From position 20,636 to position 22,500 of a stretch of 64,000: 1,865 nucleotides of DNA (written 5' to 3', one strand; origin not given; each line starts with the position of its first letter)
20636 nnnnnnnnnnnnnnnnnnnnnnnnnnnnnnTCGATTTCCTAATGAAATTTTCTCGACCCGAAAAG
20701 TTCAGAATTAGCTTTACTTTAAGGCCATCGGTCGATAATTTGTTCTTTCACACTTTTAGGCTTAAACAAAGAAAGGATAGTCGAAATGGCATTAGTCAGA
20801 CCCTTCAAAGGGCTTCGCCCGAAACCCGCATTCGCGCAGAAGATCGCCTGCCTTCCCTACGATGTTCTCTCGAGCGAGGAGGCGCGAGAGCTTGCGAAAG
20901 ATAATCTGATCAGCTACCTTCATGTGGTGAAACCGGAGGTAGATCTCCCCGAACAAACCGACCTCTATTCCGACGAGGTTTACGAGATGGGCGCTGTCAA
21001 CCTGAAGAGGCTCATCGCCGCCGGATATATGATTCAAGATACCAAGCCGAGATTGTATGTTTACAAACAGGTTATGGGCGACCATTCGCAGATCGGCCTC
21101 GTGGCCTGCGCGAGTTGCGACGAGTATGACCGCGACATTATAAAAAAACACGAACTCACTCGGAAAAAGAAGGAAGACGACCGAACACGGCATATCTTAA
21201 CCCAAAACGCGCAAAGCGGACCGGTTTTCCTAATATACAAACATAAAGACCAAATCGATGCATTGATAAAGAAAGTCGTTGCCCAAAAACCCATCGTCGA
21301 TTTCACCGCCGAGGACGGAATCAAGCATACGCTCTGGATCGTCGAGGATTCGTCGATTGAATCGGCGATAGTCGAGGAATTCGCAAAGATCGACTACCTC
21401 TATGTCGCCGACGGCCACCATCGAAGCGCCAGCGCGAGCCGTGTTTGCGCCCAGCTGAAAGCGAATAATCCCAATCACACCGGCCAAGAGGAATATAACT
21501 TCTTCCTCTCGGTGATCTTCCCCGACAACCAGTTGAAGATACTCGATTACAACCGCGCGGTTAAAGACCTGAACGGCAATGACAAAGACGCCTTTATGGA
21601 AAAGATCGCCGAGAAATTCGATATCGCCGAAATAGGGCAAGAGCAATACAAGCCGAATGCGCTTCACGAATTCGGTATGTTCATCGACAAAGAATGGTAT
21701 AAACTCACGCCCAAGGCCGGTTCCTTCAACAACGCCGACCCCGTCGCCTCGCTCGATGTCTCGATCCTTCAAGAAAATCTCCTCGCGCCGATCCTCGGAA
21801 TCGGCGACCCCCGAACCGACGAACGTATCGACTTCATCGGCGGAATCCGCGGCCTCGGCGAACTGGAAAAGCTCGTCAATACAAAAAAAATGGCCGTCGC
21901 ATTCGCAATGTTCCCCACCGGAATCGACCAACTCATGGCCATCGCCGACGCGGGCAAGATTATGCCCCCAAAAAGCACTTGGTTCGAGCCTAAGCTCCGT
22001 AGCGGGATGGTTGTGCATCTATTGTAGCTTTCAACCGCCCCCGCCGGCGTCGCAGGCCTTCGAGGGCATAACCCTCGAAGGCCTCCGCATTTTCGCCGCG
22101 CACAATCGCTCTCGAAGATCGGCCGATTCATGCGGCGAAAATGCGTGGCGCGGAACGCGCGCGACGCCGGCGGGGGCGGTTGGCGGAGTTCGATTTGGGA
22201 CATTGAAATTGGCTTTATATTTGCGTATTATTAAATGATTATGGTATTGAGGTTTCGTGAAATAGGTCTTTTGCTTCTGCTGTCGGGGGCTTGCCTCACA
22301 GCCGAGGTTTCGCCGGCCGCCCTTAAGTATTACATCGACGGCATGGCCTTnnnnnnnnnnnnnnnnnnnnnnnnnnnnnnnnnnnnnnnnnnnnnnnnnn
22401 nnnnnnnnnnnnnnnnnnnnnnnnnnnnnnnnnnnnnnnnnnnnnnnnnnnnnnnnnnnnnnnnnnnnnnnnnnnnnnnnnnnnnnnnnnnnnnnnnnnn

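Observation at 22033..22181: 149-bp element with 21-bp perfect terminal inverted repeats and two nested perfect 13-bp hairpins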

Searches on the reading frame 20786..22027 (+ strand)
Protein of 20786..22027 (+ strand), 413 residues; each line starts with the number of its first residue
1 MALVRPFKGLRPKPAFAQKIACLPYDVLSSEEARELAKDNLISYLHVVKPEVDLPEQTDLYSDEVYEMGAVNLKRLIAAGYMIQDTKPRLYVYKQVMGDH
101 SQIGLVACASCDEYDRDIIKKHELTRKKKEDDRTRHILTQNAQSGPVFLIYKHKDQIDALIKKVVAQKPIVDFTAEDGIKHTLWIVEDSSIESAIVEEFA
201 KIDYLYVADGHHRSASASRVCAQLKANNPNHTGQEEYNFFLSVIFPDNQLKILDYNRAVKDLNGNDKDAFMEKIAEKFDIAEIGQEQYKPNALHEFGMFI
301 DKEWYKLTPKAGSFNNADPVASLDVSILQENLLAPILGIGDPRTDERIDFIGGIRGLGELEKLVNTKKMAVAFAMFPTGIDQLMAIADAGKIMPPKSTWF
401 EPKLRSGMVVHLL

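Call 23: search_protein_families(library=pfam, proteins=[window:20786-22027:+])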
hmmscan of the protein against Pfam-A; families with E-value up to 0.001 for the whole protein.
window:20786-22027:+ (413 aa): 1 family
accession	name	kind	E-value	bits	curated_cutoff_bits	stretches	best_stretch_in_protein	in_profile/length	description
PF06245.16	DUF1015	-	1e-109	366.8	25.8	1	4-326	1-325/325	Protein of unknown function (DUF1015)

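Call 24: find_encoding_contigs(protein=window:20786-22027:+, flank=10000, max_places=6)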
Protein window:20786-22027:+ (413 aa): 14 contigs read that carry it; 5 places shown.
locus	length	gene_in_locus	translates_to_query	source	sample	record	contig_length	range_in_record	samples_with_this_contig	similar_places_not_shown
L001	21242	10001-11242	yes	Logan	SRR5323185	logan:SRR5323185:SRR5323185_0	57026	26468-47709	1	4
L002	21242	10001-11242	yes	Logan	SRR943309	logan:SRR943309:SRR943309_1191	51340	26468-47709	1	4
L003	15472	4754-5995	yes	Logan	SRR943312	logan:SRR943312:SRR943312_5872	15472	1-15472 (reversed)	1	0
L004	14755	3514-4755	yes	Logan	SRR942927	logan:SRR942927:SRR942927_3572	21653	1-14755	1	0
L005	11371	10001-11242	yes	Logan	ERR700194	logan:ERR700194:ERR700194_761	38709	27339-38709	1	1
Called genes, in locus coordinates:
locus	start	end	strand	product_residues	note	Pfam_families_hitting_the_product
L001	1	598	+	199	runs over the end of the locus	PF08645:PNK3P (weak), PF00702:Hydrolase (weak), PF13419:HAD_2 (faint), PF13242:Hydrolase_like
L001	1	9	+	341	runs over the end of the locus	PF01075:Glyco_transf_9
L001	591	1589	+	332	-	PF13353:Fer4_12 (weak), PF04055:Radical_SAM, PF02150:Zn_ribbon_RPB9 (weak)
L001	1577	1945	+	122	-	PF07009:NusG_II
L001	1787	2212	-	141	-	-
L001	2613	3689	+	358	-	PF01075:Glyco_transf_9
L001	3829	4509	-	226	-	-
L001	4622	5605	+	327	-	PF03706:LPG_synthase_TM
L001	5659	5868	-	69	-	-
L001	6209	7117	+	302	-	PF00226:DnaJ, PF01556:DnaJ_C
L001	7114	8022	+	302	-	-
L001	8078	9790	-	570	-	PF00587:tRNA-synt_2b, PF04073:tRNA_edit, PF03129:HGTP_anticodon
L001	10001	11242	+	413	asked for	PF06245:DUF1015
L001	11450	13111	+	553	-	PF00515:TPR_1 (faint), PF13181:TPR_8 (faint), PF13428:TPR_14 (faint), PF13429:TPR_15 (faint), PF14559:TPR_19 (weak), PF13432:TPR_16 (weak), PF13371:TPR_9 (weak), PF13432:TPR_16 (weak), +16 more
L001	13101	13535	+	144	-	PF01592:NifU_N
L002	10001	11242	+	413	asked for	PF06245:DUF1015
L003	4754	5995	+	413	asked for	PF06245:DUF1015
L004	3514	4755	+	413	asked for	PF06245:DUF1015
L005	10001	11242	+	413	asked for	PF06245:DUF1015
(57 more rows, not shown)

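Call 25: find_related_loci(query=window:20786-22027:+, collection=genome_contigs, flank=10000)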
Query window:20786-22027:+ (413 aa) in genome_contigs; peptide patterns used: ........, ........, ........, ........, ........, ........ (x = any residue, [..] = any of these).
62 stretches matched a pattern; 31 encode a relative of the query (tblastn E <= 1e-3); 31 distinct loci.
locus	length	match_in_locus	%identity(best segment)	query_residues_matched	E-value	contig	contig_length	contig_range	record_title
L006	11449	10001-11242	64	1-413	0e+0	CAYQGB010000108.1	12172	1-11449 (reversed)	MAG TPA_asm: uncultured Calditrichaceae bacterium isolate SRP162660_co2_186 genome assembly, contig: NODE_2552_length_12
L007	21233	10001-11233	60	1-413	4e-170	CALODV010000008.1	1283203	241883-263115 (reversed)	MAG: Candidatus Cloacimonadales bacterium isolate LOGT_bin.0140 genome assembly, contig: contig_17841, whole genome shot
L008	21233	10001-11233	59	1-413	2e-167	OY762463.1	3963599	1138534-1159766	MAG: Candidatus Cloacimonadales bacterium isolate 65c66405-a38e-4cb1-a3a4-7640fae4a1c6 genome assembly, chromosome: 1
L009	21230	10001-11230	57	1-413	3e-158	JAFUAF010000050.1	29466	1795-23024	MAG: Bacillota bacterium isolate RGIG4310 Roe_deer_Duodenum-2__c1597, whole genome shotgun sequence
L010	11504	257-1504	55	1-413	5e-156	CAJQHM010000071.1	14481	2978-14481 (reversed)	MAG: uncultured Pseudomonadales bacterium isolate 0.2_20180403_Bin_27_1 genome assembly, contig: c_000000004729, whole g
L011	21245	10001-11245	54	1-411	5e-156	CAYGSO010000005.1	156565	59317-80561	MAG TPA_asm: uncultured Pseudohongiella sp. isolate ERP117304_co2_97 genome assembly, contig: NODE_101_length_156565_cov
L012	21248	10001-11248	55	1-413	2e-156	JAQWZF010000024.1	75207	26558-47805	MAG: Gammaproteobacteria bacterium isolate cluster3_bin.76 k119_1108288, whole genome shotgun sequence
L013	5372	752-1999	56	1-413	1e-157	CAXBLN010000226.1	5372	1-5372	MAG TPA_asm: uncultured Gammaproteobacteria bacterium isolate ERR2762116_binner13_Refined_98 genome assembly, contig: ER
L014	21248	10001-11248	54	1-413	2e-155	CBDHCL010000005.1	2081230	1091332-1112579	MAG: uncultured Pseudohongiella sp. isolate dd724824-78a7-4c36-87ca-1a4086abbf1a genome assembly, contig: contig_5, whol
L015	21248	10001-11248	54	1-413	4e-155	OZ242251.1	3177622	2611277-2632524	MAG: uncultured Pseudohongiella sp. isolate ca7fb8ba-58fd-4041-b031-7a9119b957be genome assembly, chromosome: 1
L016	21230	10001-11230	55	1-413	2e-155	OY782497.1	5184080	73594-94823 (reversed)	MAG: Myxococcota bacterium isolate 0c961c99-2a7e-4543-b017-306f11f6fc1d genome assembly, chromosome: 1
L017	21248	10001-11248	55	1-413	7e-155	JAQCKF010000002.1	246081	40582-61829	MAG: Proteobacteria bacterium isolate casp40-mb.61 NODE_32_length_246081_cov_0.144385, whole genome shotgun sequence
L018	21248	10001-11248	54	1-413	7e-155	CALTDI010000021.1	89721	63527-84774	MAG: uncultured Pseudomonadales bacterium isolate PACB-20200414-m62 genome assembly, contig: contig_17422, whole genome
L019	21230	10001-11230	55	1-413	3e-154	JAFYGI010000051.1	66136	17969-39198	MAG: Bacillota bacterium isolate RGIG7065 Sheep_Rumen.Co__c3308410, whole genome shotgun sequence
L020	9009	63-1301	54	1-410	3e-153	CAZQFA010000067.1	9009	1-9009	MAG TPA_asm: uncultured Pseudohongiella sp. isolate SRP321284_co1_101 genome assembly, contig: NODE_10433_length_9009_co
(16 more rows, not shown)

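Call 26: list_cluster_members(proteins=[window:20786-22027:+, window:44559-45545:-])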
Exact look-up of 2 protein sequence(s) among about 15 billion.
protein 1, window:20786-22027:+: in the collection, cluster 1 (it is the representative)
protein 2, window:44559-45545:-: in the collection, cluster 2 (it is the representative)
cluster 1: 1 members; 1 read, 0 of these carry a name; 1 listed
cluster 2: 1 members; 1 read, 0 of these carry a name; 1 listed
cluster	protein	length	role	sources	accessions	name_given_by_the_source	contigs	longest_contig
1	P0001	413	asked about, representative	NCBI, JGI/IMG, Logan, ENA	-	-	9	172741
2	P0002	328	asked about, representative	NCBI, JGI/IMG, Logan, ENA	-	-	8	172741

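Call 38: find_related_loci(query=window:20786-22027:+, collection=metagenome_contigs, flank=10000)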
Query window:20786-22027:+ (413 aa) in metagenome_contigs; peptide patterns used: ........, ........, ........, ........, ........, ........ (x = any residue, [..] = any of these).
95 stretches matched a pattern; 44 encode a relative of the query (tblastn E <= 1e-3); 44 distinct loci.
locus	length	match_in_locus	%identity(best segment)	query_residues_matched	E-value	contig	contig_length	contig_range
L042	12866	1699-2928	57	1-413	3e-159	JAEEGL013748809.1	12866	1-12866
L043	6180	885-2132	55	1-413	6e-157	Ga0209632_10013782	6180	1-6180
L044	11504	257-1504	55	1-413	6e-156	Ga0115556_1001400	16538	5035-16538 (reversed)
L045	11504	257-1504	55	1-413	6e-156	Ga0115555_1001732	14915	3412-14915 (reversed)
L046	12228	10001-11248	54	1-413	6e-155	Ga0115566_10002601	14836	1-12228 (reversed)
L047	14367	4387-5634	54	1-413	6e-155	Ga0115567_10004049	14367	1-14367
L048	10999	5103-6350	54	1-413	6e-155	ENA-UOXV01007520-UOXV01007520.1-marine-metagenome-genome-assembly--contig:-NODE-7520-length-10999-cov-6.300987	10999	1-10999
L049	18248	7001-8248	54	1-413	7e-153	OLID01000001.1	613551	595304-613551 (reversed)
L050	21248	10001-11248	53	1-413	5e-152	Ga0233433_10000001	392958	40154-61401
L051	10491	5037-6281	54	1-413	3e-151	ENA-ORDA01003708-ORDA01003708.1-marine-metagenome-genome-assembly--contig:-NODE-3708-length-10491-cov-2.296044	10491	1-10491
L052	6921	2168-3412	54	1-413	4e-151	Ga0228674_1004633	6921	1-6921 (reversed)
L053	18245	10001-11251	55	1-413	1e-150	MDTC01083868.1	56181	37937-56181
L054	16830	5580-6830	55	1-413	1e-150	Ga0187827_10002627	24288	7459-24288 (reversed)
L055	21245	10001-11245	54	1-413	1e-150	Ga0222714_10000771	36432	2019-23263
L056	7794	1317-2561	54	1-413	2e-150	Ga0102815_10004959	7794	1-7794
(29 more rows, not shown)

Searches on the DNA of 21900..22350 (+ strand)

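Call 5: search_rna_families(source=window, start=21900, end=22350, threshold=evalue, max_evalue=10, show_alignments=3)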
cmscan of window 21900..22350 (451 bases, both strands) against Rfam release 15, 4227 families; matches with E-value up to 10: 1.
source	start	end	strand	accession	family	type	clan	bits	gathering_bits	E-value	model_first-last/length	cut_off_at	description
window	22026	22191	+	RF01390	isrG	Gene; sRNA;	-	13.2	100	0.21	1-279/279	no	isrG Hfq binding RNA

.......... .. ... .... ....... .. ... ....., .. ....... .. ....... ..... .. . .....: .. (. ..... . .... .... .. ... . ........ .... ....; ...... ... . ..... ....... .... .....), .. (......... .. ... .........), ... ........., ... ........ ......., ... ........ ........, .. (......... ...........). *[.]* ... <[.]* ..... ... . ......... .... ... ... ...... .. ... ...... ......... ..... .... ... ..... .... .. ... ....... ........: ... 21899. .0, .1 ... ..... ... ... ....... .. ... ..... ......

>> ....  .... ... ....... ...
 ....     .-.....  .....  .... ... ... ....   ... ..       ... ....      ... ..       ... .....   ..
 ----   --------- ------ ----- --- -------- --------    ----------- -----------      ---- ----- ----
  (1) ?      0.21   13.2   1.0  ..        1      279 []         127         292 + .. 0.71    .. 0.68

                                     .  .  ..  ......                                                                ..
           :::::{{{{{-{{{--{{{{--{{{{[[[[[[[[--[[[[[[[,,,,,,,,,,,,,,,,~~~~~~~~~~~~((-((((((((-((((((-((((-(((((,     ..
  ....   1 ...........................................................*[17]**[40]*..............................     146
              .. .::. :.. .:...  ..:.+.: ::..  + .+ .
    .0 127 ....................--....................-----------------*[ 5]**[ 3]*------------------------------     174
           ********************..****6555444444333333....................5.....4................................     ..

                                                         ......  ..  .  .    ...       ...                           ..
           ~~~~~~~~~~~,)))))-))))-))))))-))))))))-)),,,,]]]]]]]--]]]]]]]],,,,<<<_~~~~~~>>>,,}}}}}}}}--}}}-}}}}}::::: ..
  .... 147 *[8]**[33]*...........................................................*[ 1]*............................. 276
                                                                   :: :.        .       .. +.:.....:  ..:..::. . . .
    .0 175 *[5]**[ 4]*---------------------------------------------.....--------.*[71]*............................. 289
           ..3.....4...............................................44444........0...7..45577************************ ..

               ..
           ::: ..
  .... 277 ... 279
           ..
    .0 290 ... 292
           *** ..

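Call 52: search_dna_similar(query=window:22020-22195:+, collection=plasmids, mode=distant, max_evalue=1, max_rows=10)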
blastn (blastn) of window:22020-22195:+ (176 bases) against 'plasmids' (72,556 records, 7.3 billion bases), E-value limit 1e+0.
Records with a match: 6; places in all: 6; records where one place covers at least 80% of the query: 0.
Best place of each record, by identity: 90-95% 1; 80-90% 5.
By first word of the organism name: Leisingera 3; Burkholderia 1; Azospirillum 1; Pseudomonas 1.
By predicted mobility (MOB-suite, as given by PLSDB): non-mobilizable 5; conjugative 1.
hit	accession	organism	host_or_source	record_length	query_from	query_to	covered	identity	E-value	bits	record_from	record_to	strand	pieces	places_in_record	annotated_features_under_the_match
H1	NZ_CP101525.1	Burkholderia arboris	mixed culture,soil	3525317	113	158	26%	80.4%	1e-1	44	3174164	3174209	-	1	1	none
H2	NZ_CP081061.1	Leisingera aquaemixtae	-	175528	124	161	22%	87.8%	1e-1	43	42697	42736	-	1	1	aldehyde dehydrogenase family protein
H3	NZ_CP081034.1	Leisingera aquaemixtae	-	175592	124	161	22%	87.8%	1e-1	43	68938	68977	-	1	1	aldehyde dehydrogenase family protein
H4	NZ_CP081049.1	Leisingera aquaemixtae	-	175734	124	161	22%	87.8%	1e-1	43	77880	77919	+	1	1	aldehyde dehydrogenase family protein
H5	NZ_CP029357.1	Azospirillum thermophilum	cell culture,hot spring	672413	120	153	19%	88.2%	5e-1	41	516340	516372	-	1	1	carbonic anhydrase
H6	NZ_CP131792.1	Pseudomonas aeruginosa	Homo sapiens,culture,blood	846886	124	153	17%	90.0%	5e-1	42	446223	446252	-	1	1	glycerate kinase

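Call 65: build_rna_model(alignment_id=A2, structure=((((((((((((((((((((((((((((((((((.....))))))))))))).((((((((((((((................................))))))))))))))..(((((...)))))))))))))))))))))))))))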
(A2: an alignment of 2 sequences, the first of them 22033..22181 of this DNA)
Model R1 built from alignment A2 (2 sequences, 149 columns); structure: as given.
model positions 149; base pairs 53; branch points 2; effective number of sequences 0.49; information 0.591 bits per position. Calibrated on 0.2 Mb of random sequence (short: E-values are rough).
structure used (alignment columns):
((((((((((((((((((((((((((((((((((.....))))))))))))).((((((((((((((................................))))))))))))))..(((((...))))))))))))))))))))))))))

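Call 66: search_with_rna_model(model_id=R1, sources=[window, L037, L038, L086], max_evalue=10, filters=default, make_alignment=true, show_alignments=5)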
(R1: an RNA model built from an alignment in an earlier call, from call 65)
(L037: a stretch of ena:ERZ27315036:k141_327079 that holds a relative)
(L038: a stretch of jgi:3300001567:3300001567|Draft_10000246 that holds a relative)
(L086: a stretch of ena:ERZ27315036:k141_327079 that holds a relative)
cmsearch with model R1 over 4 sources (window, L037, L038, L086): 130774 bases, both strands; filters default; matches with E-value up to 10: 18.
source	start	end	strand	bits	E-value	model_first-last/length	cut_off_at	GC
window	22033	22181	+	188.2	4.2e-36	1-149/149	no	0.69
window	22033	22181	-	73.9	6.3e-13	1-149/149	no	0.69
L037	13972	14132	+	41.8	2e-06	1-149/149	no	0.66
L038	13974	14134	+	41.8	2e-06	1-149/149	no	0.66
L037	13972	14132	-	36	3.1e-05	1-149/149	no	0.66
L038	13974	14134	-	36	3.1e-05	1-149/149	no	0.66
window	44368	44503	-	33.7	8.9e-05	1-149/149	no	0.73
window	44371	44494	+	22.9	0.014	1-149/149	no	0.75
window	13253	13325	-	14.6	0.66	1-149/149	no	0.68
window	61217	61269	+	13.7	1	1-149/149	no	0.58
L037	10417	10469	+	13.7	1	1-149/149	no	0.58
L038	10417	10469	+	13.7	1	1-149/149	no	0.58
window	54022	54062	-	12.7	1.6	1-149/149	no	0.73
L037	3222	3262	-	12.7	1.6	1-149/149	no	0.73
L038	3222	3262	-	12.7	1.6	1-149/149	no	0.73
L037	10852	10892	+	9.9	6.2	63-104/149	no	0.71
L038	10852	10892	+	9.9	6.2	63-104/149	no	0.71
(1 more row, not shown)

Alignment A3: 18 matches aligned to the model, 231 columns, each read 5' to 3' on its own strand. Consensus structure (alignment columns), stored with it:
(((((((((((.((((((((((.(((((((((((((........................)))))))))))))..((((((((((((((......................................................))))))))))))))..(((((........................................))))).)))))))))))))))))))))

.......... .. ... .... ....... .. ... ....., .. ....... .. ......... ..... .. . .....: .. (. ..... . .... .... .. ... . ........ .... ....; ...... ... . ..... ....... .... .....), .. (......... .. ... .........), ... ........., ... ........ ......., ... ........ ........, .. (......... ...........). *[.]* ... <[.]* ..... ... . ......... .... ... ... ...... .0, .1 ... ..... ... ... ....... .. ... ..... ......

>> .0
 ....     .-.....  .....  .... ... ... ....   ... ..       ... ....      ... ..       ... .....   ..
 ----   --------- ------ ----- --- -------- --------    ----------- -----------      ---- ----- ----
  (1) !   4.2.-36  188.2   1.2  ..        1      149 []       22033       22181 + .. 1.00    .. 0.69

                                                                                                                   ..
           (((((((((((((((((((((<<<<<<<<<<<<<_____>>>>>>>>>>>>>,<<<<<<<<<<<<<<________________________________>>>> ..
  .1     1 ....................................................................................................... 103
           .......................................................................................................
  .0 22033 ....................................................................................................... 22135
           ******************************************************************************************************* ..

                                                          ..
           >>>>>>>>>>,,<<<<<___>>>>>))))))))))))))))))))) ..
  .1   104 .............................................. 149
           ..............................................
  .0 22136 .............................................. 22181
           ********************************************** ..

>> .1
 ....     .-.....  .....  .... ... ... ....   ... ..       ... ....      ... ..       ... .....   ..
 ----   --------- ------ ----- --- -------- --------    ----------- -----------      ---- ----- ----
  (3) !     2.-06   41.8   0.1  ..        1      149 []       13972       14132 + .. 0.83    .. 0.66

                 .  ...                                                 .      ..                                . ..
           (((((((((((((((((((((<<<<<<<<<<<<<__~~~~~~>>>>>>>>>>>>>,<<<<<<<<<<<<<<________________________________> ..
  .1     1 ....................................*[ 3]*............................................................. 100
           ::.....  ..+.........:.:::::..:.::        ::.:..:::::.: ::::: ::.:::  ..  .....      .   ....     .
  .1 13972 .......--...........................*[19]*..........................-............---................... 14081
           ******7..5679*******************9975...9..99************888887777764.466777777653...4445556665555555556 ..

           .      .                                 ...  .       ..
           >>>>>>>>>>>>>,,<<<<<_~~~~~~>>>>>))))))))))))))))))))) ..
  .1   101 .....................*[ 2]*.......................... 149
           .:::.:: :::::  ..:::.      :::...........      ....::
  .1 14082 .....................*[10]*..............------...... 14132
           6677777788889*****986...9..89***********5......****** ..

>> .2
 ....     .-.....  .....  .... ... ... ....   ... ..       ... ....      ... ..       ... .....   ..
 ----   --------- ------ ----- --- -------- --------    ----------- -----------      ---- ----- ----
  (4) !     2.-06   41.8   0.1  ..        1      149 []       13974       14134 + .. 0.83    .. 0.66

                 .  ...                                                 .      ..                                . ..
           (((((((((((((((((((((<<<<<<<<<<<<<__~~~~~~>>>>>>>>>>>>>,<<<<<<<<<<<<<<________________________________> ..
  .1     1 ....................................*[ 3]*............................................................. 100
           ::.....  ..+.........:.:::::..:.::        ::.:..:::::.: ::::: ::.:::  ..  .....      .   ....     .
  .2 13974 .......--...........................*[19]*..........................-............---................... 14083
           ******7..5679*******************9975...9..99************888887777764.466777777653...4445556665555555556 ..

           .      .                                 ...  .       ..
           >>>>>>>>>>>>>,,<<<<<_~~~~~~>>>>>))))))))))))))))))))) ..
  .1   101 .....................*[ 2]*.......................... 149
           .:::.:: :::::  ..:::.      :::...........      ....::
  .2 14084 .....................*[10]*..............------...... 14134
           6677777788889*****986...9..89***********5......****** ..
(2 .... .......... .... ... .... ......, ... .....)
